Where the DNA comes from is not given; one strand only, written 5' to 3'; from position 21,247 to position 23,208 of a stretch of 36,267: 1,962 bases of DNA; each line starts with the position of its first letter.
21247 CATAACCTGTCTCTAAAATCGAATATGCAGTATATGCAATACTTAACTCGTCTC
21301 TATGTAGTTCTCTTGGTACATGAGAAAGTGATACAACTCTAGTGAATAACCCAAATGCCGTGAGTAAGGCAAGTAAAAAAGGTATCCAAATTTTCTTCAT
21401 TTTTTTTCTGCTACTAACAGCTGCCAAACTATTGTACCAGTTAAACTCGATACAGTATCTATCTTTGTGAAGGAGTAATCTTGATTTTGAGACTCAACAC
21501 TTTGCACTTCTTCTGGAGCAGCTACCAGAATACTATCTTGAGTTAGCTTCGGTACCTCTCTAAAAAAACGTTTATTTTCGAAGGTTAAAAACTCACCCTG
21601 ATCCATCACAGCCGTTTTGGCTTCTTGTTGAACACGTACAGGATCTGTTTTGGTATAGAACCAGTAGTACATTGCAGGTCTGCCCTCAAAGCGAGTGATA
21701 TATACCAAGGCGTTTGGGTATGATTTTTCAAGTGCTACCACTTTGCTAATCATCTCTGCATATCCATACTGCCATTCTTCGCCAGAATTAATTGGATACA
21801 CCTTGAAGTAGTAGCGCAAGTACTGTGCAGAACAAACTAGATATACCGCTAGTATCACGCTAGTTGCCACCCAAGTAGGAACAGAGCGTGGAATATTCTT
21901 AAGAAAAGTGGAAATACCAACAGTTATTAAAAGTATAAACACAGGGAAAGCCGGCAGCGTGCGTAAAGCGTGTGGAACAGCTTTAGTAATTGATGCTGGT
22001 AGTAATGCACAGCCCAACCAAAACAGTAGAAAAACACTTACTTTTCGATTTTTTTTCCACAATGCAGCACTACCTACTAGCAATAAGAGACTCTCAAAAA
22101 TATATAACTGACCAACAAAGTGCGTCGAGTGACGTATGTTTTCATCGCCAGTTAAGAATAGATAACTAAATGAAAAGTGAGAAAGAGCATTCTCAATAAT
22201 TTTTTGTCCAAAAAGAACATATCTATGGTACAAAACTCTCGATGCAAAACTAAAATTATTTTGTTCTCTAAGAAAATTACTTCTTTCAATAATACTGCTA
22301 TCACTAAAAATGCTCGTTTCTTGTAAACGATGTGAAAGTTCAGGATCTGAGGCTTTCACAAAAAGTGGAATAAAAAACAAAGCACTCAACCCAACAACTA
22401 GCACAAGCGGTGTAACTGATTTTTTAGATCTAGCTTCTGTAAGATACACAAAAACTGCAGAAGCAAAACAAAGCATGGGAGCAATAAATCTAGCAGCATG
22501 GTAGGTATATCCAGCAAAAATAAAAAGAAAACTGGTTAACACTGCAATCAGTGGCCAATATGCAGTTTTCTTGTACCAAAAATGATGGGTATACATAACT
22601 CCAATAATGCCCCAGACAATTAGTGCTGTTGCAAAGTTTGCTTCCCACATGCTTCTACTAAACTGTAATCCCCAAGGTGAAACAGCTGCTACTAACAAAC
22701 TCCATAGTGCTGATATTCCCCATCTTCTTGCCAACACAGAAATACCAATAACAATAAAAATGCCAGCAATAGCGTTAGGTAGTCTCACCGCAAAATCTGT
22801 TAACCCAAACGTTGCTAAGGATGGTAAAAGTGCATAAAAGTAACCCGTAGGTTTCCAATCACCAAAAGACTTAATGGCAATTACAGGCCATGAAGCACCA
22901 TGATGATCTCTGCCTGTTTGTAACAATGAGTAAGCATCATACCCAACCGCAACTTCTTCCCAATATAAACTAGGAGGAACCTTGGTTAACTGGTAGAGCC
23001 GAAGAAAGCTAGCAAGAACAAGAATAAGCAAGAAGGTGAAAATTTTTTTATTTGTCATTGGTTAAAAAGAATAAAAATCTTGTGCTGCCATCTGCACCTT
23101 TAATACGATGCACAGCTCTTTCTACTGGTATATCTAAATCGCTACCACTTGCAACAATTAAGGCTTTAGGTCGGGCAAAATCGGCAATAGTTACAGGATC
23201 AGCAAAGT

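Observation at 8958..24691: Seven intact ArnT/PMT-like paralogues share a four-part signature plus a C-terminal soluble domain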

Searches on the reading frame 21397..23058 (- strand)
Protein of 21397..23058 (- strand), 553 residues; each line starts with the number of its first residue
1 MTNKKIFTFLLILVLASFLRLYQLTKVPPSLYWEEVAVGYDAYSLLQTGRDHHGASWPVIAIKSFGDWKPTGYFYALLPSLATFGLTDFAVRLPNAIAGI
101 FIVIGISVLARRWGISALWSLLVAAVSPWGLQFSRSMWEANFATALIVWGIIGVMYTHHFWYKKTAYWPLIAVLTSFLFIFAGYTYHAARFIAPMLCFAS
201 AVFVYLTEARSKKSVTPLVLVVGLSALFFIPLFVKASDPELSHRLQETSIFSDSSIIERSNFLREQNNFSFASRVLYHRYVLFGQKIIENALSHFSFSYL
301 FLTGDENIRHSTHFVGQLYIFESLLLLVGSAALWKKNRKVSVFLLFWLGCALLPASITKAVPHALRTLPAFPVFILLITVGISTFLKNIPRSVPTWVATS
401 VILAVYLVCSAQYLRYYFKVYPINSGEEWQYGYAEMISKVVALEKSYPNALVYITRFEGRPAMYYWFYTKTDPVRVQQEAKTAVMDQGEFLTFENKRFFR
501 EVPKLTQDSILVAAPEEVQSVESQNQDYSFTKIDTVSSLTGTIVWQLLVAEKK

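Call 4: search_protein_families(library=pfam, proteins=[window:21397-23058:-], max_evalue=0.01)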
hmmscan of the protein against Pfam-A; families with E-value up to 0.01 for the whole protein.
window:21397-23058:- (553 aa): 0 families

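Call 9: search_protein_families(library=ncbifam, proteins=[window:21397-23058:-], max_evalue=0.01)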
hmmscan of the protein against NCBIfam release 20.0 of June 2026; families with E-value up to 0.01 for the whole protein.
window:21397-23058:- (553 aa): 0 families

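Call 10: find_homologous_proteins(query=window:21397-23058:-, max_evalue=0.00001)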
Query window:21397-23058:- (553 aa): 398 proteins with E <= 0.00001 among 8000 candidates; the best 120 are listed.
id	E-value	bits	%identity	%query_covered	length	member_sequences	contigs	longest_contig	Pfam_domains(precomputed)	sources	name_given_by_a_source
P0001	0.0e+0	1236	100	100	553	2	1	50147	-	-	-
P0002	4.5e-247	839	67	100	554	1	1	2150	-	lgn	-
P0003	3.1e-226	770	62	100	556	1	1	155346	-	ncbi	-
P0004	1.3e-144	501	47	100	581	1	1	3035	-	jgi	jgi:hypothetical protein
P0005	2.1e-138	480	42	98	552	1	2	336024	-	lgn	-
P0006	1.1e-137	478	42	98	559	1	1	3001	-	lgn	-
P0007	2.1e-136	474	44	99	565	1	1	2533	-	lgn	-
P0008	5.3e-136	473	46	90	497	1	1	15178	PF13231.13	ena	-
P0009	1.3e-135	471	45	98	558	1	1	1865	-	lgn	-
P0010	3.7e-135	470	44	99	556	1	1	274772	-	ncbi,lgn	-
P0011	2.6e-134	467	46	89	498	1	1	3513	-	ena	-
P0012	6.9e-134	466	43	97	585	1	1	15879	-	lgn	-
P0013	8.3e-134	465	47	89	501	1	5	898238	PF13231.13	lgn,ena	-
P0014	2.5e-133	464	43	98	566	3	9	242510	PF13231.13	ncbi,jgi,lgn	jgi:4-amino-4-deoxy-L-arabinose transferase-like glycosyltransferase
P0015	1.0e-132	462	47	89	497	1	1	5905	-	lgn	-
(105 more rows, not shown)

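Call 14: search_solved_structures(query=A2, max_evalue=1, show_alignments=3)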
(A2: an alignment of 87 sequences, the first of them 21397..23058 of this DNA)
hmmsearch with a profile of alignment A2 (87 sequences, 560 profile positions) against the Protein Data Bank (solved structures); distinct sequences matched with E-value up to 1: 4.
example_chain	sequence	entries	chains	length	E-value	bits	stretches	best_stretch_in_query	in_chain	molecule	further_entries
5ezm_A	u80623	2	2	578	0.018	16.8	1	70-240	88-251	4-amino-4-deoxy-L-arabinose transferase or related glycosyltransferases of PMT family | 4-amino-4-deoxy-L-arabinose (L-Ara4N) transferase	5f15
25qp_A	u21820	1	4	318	0.07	14.9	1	172-271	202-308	Phospholipid phosphatase 3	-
6el2_A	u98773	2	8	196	0.08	14.7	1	420-481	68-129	Transcriptional regulator TetR family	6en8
1yg2_A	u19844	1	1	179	0.75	11.5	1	428-482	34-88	gene activator AphA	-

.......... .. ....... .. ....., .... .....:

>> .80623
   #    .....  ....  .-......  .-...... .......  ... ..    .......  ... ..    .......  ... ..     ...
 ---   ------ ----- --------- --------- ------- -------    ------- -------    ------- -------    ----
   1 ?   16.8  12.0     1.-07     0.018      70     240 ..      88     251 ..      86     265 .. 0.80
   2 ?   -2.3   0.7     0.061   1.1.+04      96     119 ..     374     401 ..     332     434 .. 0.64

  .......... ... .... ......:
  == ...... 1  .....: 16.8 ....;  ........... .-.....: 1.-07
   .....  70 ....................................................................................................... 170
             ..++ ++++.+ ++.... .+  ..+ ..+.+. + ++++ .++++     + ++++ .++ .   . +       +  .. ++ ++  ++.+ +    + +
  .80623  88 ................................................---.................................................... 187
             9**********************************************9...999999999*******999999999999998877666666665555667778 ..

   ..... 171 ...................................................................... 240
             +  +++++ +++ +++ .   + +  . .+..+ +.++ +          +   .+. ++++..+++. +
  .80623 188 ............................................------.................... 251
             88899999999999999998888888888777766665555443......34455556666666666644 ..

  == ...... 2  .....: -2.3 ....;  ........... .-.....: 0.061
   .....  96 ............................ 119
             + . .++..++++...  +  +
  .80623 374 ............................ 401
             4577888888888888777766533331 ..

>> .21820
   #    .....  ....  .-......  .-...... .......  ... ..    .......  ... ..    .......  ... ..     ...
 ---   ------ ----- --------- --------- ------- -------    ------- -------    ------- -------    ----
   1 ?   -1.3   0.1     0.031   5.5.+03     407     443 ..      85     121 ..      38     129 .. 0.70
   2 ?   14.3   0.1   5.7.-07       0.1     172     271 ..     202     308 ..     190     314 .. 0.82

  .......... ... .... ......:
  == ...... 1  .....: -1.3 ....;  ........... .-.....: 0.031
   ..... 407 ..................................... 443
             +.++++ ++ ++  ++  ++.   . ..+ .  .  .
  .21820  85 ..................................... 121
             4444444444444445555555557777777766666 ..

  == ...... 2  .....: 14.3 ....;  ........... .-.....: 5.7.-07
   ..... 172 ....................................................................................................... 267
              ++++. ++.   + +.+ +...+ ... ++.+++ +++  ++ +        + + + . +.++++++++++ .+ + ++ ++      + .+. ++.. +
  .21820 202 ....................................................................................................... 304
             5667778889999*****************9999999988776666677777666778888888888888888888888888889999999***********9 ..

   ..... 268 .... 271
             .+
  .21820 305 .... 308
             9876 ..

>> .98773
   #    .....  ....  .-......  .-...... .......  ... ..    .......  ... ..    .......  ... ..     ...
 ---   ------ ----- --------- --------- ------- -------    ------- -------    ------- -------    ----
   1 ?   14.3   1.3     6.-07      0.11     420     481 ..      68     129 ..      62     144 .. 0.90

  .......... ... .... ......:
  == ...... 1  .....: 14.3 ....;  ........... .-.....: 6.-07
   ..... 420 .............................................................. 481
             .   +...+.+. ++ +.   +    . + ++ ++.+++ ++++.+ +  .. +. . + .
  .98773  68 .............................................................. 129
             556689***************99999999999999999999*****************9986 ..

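Call 15: find_encoding_contigs(protein=P0003, flank=10000, max_places=2)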
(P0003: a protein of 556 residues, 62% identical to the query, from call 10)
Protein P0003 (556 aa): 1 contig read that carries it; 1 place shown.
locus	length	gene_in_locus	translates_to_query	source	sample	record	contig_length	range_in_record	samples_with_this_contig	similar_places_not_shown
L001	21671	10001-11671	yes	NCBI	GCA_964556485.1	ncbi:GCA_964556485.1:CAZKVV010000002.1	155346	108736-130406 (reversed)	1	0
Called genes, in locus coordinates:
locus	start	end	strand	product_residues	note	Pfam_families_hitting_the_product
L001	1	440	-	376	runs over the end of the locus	PF03816:LytR_cpsA_psr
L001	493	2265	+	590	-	PF10131:PTPS_related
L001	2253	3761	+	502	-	PF01943:Polysacc_synt, PF13440:Polysacc_synt_3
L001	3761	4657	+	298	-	PF00535:Glycos_transf_2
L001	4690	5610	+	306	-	PF00535:Glycos_transf_2, PF13641:Glyco_tranf_2_3, PF13632:Glyco_trans_2_3 (weak)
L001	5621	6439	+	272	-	PF00535:Glycos_transf_2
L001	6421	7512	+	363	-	PF00534:Glycos_transf_1, PF13692:Glyco_trans_1_4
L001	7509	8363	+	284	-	PF00535:Glycos_transf_2, PF13641:Glyco_tranf_2_3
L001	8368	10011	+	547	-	-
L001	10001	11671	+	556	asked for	-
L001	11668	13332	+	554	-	PF02366:PMT (weak), PF13231:PMT_2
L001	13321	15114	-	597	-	-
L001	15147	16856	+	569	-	PF13231:PMT_2 (weak)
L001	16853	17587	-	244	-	PF00535:Glycos_transf_2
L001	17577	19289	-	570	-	-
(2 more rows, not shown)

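Call 16: find_encoding_contigs(protein=P0010, flank=10000, max_places=2)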
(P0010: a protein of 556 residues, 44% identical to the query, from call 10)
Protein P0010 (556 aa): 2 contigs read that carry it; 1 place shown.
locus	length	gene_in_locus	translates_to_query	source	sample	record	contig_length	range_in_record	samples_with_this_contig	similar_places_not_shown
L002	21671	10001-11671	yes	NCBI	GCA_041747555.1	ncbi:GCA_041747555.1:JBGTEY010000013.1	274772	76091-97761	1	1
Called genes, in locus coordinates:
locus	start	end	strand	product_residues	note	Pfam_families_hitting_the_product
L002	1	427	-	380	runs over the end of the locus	PF03816:LytR_cpsA_psr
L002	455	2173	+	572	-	PF10131:PTPS_related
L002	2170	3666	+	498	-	PF01943:Polysacc_synt, PF13440:Polysacc_synt_3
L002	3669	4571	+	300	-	PF00535:Glycos_transf_2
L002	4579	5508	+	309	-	PF00535:Glycos_transf_2, PF13641:Glyco_tranf_2_3, PF13632:Glyco_trans_2_3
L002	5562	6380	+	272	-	PF00535:Glycos_transf_2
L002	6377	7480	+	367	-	PF00534:Glycos_transf_1, PF13692:Glyco_trans_1_4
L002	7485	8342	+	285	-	PF00535:Glycos_transf_2, PF13641:Glyco_tranf_2_3, PF13632:Glyco_trans_2_3 (weak)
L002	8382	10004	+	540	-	PF13231:PMT_2 (weak)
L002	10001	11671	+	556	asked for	-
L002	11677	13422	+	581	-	-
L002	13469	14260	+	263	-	PF00535:Glycos_transf_2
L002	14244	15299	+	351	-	PF13579:Glyco_trans_4_4, PF13439:Glyco_transf_4, PF00534:Glycos_transf_1, PF13692:Glyco_trans_1_4, PF20706:GT4-conflict (weak)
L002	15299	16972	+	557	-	-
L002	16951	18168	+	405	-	-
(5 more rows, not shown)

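Call 28: find_related_loci(query=A2, collection=genome_contigs, flank=10000)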
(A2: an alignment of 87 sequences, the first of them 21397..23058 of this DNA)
Query A2 (553 aa) in genome_contigs; peptide patterns used: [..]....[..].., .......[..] (x = any residue, [..] = any of these).
448 stretches matched a pattern; 423 encode a relative of the query (tblastn E <= 1e-3); the best 80 are kept; 80 distinct loci.
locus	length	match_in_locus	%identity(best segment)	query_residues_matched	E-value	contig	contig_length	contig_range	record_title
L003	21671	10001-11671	62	1-553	0e+0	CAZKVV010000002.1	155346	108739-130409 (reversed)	MAG TPA_asm: uncultured Pseudomonadales bacterium isolate SRP286056_co2_531 genome assembly, contig: NODE_73_length_1553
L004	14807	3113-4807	43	1-547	9e-142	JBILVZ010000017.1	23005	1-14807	MAG: Methylococcaceae bacterium isolate ME2018-08-25_3300042355_group8_bin66 Rohwer_bin1527_scaffold_529_c1, whole genom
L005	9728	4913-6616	42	2-547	9e-142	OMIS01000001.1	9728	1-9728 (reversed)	bacterium isolate AM_0466 genome assembly, contig: AM_0466_1, whole genome shotgun sequence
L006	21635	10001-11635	44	3-547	3e-137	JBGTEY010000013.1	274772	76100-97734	MAG: Patescibacteria group bacterium isolate JTS-RE179 k141_3005249, whole genome shotgun sequence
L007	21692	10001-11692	42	7-549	5e-137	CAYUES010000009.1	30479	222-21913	MAG TPA_asm: uncultured Pseudomonadales bacterium isolate SRP329715_co2_11 genome assembly, contig: NODE_3132_length_304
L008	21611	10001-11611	41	20-552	7e-134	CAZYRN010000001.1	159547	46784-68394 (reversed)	MAG TPA_asm: uncultured Pseudomonadales bacterium isolate SRP144015_co1_64 genome assembly, contig: NODE_48_length_15954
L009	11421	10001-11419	45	5-482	2e-133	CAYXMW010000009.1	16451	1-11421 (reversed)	MAG TPA_asm: uncultured Pseudomonadales bacterium isolate SRP191223_co1_89 genome assembly, contig: NODE_3518_length_164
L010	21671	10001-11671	43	3-545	3e-133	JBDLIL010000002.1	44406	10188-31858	MAG: Patescibacteria group bacterium isolate MAG029 MAG029_2, whole genome shotgun sequence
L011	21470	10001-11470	44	9-498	6e-133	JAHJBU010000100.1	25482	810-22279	MAG: Patescibacteria group bacterium isolate Modern_marine.mb.272 Modern_marine.mb.272_k141_2461865, whole genome shotgu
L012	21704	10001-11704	40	4-547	2e-132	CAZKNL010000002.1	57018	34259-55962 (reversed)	MAG TPA_asm: uncultured Pseudomonadales bacterium isolate SRP200132_co2_242 genome assembly, contig: NODE_329_length_570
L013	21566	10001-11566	44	1-520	2e-132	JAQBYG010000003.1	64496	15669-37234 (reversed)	MAG: bacterium isolate casp150-mb.307 NODE_1094_length_64496_cov_0.094244, whole genome shotgun sequence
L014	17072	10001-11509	44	6-500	1e-130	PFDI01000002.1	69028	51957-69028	MAG: Candidatus Pacebacteria bacterium CG10_big_fil_rev_8_21_14_0_10_44_54 CG10_8_21_14_0.10_scaffold_675_c, whole genom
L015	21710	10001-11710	40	20-551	1e-130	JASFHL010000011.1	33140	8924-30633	MAG: Candidatus Woesebacteria bacterium isolate D0608M20metaG_Bin_4550 D0608M20metaG_FD_scaffold_83_c1, whole genome sho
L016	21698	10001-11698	42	1-553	3e-130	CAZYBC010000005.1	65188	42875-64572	MAG TPA_asm: uncultured Pseudomonadales bacterium isolate SRP263991_co1_159 genome assembly, contig: NODE_353_length_651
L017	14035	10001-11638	44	10-547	2e-129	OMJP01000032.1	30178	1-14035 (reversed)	bacterium isolate AM_2116 genome assembly, contig: k99_36468, whole genome shotgun sequence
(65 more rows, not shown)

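Call 29: predict_structure(alignment_id=A2)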
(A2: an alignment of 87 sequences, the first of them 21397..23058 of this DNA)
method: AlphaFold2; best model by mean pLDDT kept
length: 553 residues; sequences in the alignment: 87
mean_pLDDT: 96.4   pTM: 0.94
mean pLDDT of the five models: 96.4, 95.7, 95.7, 95.6, 95.5
residues with pLDDT >= 90: 525; 70-90: 21; 50-70: 7; < 50: 0
segments of 3 or more residues with pLDDT < 50: none
pLDDT, mean of each block of 10 residues (from residue 1): 87 98 98 97 98 93 90 97 98 98 99 98 98 96 99 97 95 98 97 98 89 86 97 90 90 97 98 97 98 98 97 98 98 98 98 97 97 99 97 96 98 98 97 98 98 96 98 98 94 97 97 98 98 98 98 96
secondary structure, 60 per line:
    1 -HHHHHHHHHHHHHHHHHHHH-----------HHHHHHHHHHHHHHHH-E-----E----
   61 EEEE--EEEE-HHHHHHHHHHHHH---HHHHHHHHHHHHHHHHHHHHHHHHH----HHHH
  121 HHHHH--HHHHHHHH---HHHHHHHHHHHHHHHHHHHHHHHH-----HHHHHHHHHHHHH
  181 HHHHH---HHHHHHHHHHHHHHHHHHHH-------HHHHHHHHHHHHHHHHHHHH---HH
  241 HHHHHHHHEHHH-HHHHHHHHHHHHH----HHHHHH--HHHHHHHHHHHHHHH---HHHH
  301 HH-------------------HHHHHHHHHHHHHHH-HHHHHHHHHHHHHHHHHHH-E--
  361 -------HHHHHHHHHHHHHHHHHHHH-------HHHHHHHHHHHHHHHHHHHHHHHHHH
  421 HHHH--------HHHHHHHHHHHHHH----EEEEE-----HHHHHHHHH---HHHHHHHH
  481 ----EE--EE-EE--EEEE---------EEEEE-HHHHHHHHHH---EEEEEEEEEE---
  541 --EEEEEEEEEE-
elements in order: H2-21 H33-48 E61-64 E67-70 H72-84 H88-112 H117-125 H128-135 H139-162 H168-185 H189-208 H216-235 H239-248 H254-266 H271-276 H279-293 H297-302 H322-336 H338-356 H368-387 H395-424 H433-446 E451-455 H461-469 H473-480 E496-499 E509-513 H515-524 E528-537 E543-552

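Call 32: fold_search(model_id=the predicted structure, library=pdb)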
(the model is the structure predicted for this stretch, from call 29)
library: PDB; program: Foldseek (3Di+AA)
matches with E <= 10: 408; with E <= 0.001: 17
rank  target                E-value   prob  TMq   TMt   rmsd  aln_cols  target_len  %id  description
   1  5f15                  2.5e-07  1.00  0.54  0.55  12.1       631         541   12  Crystal Structure of ArnT from Cupriavidus metallidurans bound to Undecaprenyl phosphate (released 2016-02-17)
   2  5ezm                  5.3e-07  1.00  0.54  0.55  11.6       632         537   12  Crystal Structure of ArnT from Cupriavidus metallidurans in the apo state (released 2016-02-17)
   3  8b6l_I                6.9e-07  1.00  0.51  0.42  12.2       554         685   12  Subtomogram average of the human Sec61-TRAP-OSTA-translocon (released 2022-12-07)
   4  8pn9_A                8.6e-07  1.00  0.50  0.44  12.2       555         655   12  Structure of human oligosaccharyltransferase OST-A complex bound to NGI-1 (released 2024-05-08)
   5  6s7o_A                1.4e-06  1.00  0.50  0.43  12.5       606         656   12  Cryo-EM structure of human oligosaccharyltransferase complex OST-A (released 2019-12-18)
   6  7e9s_A                3.2e-06  1.00  0.47  0.32  14.2       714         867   10  Archaeal oligosaccharyltransferase AglB from Archaeoglobus fulgidus in complex with an inhibitory peptide and a dolich (released 2021-09-08)
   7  6gxc_A                4.7e-06  1.00  0.49  0.40  14.2       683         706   11  Bacterial oligosaccharyltransferase PglB in complex with an inhibitory peptide and a reactive lipid-linked oligosaccha (released 2018-11-14)
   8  9s6t_A                4.9e-06  1.00  0.51  0.58  10.1       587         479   13  Ternary cryo-EM structure of chicken ALG12 with Dol25-PP-GlcNAc2Man7, Dol25-P-Man, and Fab (released 2026-03-18)
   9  7oci_F                6.4e-06  1.00  0.50  0.45  12.6       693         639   11  Cryo-EM structure of yeast Ost6p containing oligosaccharyltransferase complex (released 2022-02-16)
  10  8age_A                7.2e-06  1.00  0.50  0.44  11.3       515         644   11  Structure of yeast oligosaccharylransferase complex with acceptor peptide bound (released 2022-12-07)
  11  6s7t_A                7.6e-06  1.00  0.47  0.39  12.2       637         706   12  Cryo-EM structure of human oligosaccharyltransferase complex OST-B (released 2019-12-18)
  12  8agc_A                1.9e-05  1.00  0.52  0.42  12.1       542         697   12  Structure of yeast oligosaccharylransferase complex with lipid-linked oligosaccharide and non-acceptor peptide bound (released 2022-12-07)
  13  9i5k_A                2.2e-05  1.00  0.47  0.53  11.9       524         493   13  Structure of the Chaetomium thermophilum Pmt4 homodimer (C2 symmetry) (released 2025-12-24)
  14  5gmy_A                4.9e-05  1.00  0.44  0.31  14.7       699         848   10  Crystal structure of the Archaeoglobus fulgidus oligosaccharyltransferase (O29867_ARCFU) tethered with an acceptor pep (released 2017-02-01)
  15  6ezn_F                5.1e-05  1.00  0.49  0.43  11.8       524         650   13  Cryo-EM structure of the yeast oligosaccharyltransferase (OST) complex (released 2018-01-17)
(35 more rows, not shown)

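Call 57: search_protein_families(library=pfam, proteins=[window:21397-23058:-], max_evalue=5)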
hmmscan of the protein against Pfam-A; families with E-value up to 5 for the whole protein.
window:21397-23058:- (553 aa): 1 family
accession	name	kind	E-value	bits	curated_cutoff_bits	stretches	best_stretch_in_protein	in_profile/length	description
PF04123.18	DUF373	-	1.7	8.4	28.3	1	91-222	174-304/335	Domain of unknown function (DUF373)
